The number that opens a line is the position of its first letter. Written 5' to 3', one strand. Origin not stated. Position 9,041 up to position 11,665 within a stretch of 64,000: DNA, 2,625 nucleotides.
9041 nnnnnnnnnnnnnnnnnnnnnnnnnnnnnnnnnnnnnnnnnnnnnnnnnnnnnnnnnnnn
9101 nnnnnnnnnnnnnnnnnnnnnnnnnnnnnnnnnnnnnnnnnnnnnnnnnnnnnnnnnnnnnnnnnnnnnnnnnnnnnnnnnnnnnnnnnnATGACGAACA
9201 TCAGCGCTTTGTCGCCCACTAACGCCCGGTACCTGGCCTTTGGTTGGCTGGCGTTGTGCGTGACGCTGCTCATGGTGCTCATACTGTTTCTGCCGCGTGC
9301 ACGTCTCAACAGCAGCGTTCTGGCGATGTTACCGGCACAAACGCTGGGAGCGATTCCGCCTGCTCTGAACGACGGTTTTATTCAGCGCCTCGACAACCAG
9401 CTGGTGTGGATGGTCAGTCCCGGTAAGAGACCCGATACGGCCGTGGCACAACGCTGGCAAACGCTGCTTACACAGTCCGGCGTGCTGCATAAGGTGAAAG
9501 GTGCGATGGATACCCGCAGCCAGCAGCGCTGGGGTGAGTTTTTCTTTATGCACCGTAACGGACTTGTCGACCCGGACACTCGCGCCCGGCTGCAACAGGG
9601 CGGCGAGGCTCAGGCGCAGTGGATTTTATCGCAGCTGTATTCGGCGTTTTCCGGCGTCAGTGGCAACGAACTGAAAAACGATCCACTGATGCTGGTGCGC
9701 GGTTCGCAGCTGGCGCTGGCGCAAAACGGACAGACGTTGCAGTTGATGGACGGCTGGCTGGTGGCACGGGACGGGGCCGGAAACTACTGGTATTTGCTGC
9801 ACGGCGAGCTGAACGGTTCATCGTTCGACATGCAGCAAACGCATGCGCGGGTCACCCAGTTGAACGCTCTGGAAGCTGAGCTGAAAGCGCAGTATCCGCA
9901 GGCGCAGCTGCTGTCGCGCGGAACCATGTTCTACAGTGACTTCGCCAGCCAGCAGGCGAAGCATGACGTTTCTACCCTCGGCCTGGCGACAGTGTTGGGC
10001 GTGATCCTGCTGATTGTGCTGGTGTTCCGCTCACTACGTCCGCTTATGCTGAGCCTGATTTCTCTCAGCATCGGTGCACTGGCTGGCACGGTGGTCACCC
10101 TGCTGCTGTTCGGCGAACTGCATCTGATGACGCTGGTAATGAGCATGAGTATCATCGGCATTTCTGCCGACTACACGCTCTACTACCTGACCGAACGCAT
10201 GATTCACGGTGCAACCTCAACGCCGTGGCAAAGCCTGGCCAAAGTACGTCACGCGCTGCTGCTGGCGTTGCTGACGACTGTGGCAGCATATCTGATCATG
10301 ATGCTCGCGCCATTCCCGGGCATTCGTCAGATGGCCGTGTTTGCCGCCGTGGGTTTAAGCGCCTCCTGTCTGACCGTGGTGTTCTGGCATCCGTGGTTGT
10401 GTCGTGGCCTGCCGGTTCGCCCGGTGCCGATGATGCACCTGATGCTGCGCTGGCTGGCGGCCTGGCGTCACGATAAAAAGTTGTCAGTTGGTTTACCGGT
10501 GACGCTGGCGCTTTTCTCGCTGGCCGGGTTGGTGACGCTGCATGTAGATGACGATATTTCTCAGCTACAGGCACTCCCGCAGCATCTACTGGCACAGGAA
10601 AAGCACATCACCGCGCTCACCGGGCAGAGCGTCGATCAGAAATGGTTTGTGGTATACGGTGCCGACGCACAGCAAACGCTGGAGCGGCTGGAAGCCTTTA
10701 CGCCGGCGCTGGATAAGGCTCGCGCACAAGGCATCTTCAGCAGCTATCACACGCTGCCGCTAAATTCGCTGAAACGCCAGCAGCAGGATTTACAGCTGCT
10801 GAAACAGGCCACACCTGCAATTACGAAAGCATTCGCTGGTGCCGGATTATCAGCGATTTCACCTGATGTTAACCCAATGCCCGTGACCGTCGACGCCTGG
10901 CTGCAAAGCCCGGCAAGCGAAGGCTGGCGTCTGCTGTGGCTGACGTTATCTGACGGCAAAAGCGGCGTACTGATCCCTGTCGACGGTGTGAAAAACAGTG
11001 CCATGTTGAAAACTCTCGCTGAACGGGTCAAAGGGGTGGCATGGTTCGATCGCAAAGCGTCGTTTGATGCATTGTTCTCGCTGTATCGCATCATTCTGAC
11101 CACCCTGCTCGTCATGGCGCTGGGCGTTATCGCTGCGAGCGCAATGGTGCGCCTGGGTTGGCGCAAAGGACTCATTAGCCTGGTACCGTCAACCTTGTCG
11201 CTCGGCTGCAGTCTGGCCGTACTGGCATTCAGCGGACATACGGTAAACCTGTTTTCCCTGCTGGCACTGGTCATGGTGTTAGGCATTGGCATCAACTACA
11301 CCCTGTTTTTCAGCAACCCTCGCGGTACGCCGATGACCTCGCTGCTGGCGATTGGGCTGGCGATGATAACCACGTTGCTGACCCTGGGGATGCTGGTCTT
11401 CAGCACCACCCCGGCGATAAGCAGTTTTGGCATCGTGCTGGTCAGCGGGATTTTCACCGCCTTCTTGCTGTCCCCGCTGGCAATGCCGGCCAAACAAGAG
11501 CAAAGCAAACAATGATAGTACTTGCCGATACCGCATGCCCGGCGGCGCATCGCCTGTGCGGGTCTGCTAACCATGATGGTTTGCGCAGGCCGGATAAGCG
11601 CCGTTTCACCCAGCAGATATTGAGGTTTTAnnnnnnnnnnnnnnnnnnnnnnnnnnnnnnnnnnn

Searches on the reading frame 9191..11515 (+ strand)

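Call 18: search_protein_families(library=pfam, proteins=[window:9191-11515:+], max_evalue=0.01)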
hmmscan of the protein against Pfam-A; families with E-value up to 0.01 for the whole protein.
window:9191-11515:+ (774 aa): 1 family
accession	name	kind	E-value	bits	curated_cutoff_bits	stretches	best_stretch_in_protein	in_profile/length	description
PF03176.21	MMPL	-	1.2e-07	31.4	20.5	1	253-397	138-292/333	MMPL family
